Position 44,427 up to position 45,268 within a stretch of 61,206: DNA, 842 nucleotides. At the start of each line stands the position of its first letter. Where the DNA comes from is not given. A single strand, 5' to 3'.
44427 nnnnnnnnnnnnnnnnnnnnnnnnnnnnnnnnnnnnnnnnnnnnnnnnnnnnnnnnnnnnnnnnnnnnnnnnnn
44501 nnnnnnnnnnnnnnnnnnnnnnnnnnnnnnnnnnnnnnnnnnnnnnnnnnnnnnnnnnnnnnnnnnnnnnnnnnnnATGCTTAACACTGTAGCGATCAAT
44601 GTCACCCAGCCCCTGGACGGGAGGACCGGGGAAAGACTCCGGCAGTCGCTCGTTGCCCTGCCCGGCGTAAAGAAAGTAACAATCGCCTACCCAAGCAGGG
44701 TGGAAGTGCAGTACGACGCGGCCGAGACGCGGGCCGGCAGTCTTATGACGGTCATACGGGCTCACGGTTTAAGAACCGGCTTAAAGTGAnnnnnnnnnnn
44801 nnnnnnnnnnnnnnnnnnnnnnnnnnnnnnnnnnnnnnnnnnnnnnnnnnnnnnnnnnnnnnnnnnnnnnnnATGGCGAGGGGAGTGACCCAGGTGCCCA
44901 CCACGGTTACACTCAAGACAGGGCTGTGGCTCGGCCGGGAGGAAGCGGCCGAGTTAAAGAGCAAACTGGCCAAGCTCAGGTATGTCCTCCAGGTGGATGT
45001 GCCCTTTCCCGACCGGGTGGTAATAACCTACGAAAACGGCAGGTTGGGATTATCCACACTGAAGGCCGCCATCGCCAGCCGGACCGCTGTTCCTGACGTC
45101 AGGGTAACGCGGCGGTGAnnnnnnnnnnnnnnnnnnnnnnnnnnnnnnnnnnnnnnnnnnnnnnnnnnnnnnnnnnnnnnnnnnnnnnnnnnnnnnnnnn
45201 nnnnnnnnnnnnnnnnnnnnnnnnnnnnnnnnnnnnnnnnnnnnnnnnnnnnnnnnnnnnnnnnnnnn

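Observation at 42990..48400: Four tandem modules: SigK-type promoter, ~190-aa cysteine-rich protein, then two CxxC-less HMA-fold proteins. Candidate undescribed spore-surface assembly system.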

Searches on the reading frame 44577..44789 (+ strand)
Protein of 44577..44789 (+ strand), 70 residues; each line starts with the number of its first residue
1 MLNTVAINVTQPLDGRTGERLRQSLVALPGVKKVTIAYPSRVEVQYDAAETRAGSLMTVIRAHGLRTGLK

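Call 3: search_protein_families(library=pfam, proteins=[window:44577-44789:+], max_evalue=1)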
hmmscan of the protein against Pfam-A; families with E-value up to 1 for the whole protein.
window:44577-44789:+ (70 aa): 2 families
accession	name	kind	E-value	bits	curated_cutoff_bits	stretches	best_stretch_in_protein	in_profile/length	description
PF00403.32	HMA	-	0.0072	17.1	24.8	1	21-62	16-58/62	Heavy-metal-associated domain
PF24534.1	HMA_PCA1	-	0.049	13.8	24.5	1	15-61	14-58/68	PCA1 HMA heavy metal-associated domain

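Call 4: search_protein_families(library=ncbifam, proteins=[window:44577-44789:+], max_evalue=1)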
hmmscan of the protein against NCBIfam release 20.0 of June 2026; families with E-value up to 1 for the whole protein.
window:44577-44789:+ (70 aa): 5 families
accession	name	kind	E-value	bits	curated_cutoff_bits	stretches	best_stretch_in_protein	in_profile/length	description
NF041115.1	UxxU_metal_bind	equivalog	0.004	17.3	95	1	21-67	22-69/74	metal-binding (seleno)protein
NF033794.2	chaper_CopZ_Eh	exception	0.034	14.3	95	1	20-66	17-64/68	copper chaperone CopZ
NF033795.1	chaper_CopZ_Bs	exception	0.035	14.3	91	1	22-64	19-62/66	copper chaperone CopZ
NF010311.1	PRK13748.1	subfamily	0.092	11.6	600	1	18-67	14-63/560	mercury(II) reductase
NF047536.1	Cu_chaper_CsoZ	equivalog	0.17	12.3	77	1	15-47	13-46/66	putative copper chaperone CsoZ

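Call 44: find_homologous_proteins(query=A3, max_evalue=0.001)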
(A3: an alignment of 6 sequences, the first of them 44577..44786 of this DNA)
Query A3 (6 sequences) (70 aa, profile of the alignment): 19 proteins with E <= 0.001 among 226 candidates.
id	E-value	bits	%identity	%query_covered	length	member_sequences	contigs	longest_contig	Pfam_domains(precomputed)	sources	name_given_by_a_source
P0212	4.4e-28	114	-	-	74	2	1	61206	-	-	-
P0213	5.5e-28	114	-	-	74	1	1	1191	-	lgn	-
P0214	9.2e-28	113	100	100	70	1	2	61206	-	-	-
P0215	9.4e-28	113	27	73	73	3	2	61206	-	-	-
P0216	4.2e-26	108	52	96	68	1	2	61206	-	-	-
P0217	5.4e-26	108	31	73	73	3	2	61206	-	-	-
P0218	3.8e-25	105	86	100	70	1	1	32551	-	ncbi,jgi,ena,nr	ncbi:MAG TPA: hypothetical protein VMW83_00320 [Spirochaetia bacterium]|nr:hypothetical protein [Spi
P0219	4.3e-24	102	84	100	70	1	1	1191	-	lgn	-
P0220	1.1e-23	100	29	79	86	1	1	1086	-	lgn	-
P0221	2.2e-22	96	58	91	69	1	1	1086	-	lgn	-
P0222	2.6e-22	96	38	80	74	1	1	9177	-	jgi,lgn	-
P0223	6.3e-22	95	80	100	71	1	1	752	-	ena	-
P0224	8.8e-22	94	77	100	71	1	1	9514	-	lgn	-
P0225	9.8e-21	91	31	77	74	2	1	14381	-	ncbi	-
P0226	5.1e-19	85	29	89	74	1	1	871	-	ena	-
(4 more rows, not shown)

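Call 54: predict_structure(alignment_id=A4)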
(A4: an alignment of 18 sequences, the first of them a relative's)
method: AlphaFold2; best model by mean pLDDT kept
length: 70 residues; sequences in the alignment: 18
mean_pLDDT: 83.9   pTM: 0.65
mean pLDDT of the five models: 83.9, 83.5, 82.8, 81.0, 80.4
residues with pLDDT >= 90: 11; 70-90: 56; 50-70: 1; < 50: 2
segments of 3 or more residues with pLDDT < 50: none
pLDDT, mean of each block of 10 residues (from residue 1): 85 83 89 87 88 85 70
secondary structure, 60 per line:
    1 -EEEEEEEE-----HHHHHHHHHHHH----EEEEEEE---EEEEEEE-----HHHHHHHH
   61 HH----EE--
elements in order: E2-9 H15-26 E31-37 E41-47 H53-62

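Call 59: fold_search(model_id=the predicted structure, library=pdb)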
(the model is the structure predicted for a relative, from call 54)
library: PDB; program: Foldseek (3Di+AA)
matches with E <= 10: 1194; with E <= 0.001: 5
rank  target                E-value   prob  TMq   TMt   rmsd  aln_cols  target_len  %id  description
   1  6ff1                  1.8e-04  1.00  0.89  0.91   1.3        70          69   18  CsoZ metallochaperone (released 2019-01-30)
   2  2l3m_MODEL_1_A        4.0e-04  1.00  0.86  0.85   1.3        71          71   20  Solution structure of the putative copper-ion-binding protein from Bacillus anthracis str. Ames (released 2011-01-12)
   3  1osd_A                4.3e-04  1.00  0.87  0.85   1.8        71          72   20  crystal structure of Oxidized MerP from Ralstonia metallidurans CH34 (released 2004-05-18)
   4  2aw0_MODEL_1_A        7.8e-04  1.00  0.88  0.86   1.3        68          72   20  FOURTH METAL-BINDING DOMAIN OF THE MENKES COPPER-TRANSPORTING ATPASE, NMR, 20 STRUCTURES (released 1998-01-14)
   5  2qif_B                9.6e-04  1.00  0.88  0.91   1.1        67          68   18  Crystal structure of a metallochaperone with a tetranuclear Cu(I) cluster (released 2008-07-08)
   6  3dxs                  1.2e-03  1.00  0.85  0.81   1.5        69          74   19  Crystal structure of a copper binding domain from HMA7, a P-type ATPase (released 2009-08-11)
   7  2rml_MODEL_1_A        1.3e-03  1.00  0.85  0.42   1.4        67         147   22  Solution structure of the N-terminal soluble domains of Bacillus subtilis CopA (released 2008-02-26)
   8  6ff2_A                1.5e-03  1.00  0.88  0.91   1.2        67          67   19  CopZ metallochaperone (released 2019-01-30)
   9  2qif_A                2.3e-03  1.00  0.89  0.90   1.1        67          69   18  Crystal structure of a metallochaperone with a tetranuclear Cu(I) cluster (released 2008-07-08)
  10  1oq3_MODEL_1_A        2.4e-03  1.00  0.81  0.75   1.8        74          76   22  A core mutation affecting the folding properties of a soluble domain of the ATPase protein CopA from Bacillus  (released 2003-09-16)
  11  7si3                  2.6e-03  1.00  0.87  0.08   1.5        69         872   16  Consensus structure of ATP7B (released 2022-03-16)
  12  6a71_B                2.9e-03  1.00  0.87  0.86   1.3        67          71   16  Crystal Structure of Human ATP7B and TM Complex (released 2019-04-03)
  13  2ldi_MODEL_1_A        2.9e-03  1.00  0.82  0.81   1.9        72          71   19  NMR solution structure of ZiaAN sub mutant (released 2011-11-30)
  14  8rnz_A                2.9e-03  1.00  0.78  0.71   2.4        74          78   22  Metal-binding domain 3 of copper-transporting ATPase RAN1 from Arabidopsis thaliana (released 2025-01-29)
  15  6a71_A                3.1e-03  1.00  0.87  0.85   1.3        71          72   15  Crystal Structure of Human ATP7B and TM Complex (released 2019-04-03)
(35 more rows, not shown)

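Call 75: find_encoding_contigs(protein=P0218, flank=8000, max_places=2)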
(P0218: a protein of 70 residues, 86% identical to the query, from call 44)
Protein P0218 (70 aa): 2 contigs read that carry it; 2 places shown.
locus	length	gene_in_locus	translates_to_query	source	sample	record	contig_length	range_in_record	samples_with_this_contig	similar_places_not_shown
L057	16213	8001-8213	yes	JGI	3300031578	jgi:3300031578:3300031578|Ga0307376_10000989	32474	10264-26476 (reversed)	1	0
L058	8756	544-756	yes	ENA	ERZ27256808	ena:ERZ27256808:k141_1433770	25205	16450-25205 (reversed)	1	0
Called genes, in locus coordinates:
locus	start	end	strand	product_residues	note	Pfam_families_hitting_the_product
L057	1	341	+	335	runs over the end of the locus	PF00989:PAS (faint), PF13487:HD_5, PF01966:HD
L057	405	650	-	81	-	PF01978:TrmB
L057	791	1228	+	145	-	-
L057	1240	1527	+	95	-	-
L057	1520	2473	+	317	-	PF00892:EamA, PF03151:TPT (weak), PF06027:SLC35F, PF00892:EamA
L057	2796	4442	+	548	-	PF07282:Cas12f1-like_TNB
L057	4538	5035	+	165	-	-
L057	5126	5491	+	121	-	-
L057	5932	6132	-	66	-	-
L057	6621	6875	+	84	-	-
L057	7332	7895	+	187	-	-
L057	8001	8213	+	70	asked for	-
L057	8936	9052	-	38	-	PF06397:Desulfoferrod_N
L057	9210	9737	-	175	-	PF04542:Sigma70_r2, PF08281:Sigma70_r4_2, PF04545:Sigma70_r4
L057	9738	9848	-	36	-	-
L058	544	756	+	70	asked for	-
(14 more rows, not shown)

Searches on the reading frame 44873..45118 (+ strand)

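Call 3: search_protein_families(library=pfam, proteins=[window:44873-45118:+], max_evalue=1)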
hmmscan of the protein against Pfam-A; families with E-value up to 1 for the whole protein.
window:44873-45118:+ (81 aa): 1 family
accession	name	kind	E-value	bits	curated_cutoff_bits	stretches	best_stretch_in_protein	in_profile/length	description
PF00403.32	HMA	-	0.22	12.3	24.8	1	25-68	13-57/62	Heavy-metal-associated domain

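Call 4: search_protein_families(library=ncbifam, proteins=[window:44873-45118:+], max_evalue=1)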
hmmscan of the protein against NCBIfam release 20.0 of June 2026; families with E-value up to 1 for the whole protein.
window:44873-45118:+ (81 aa): 0 families
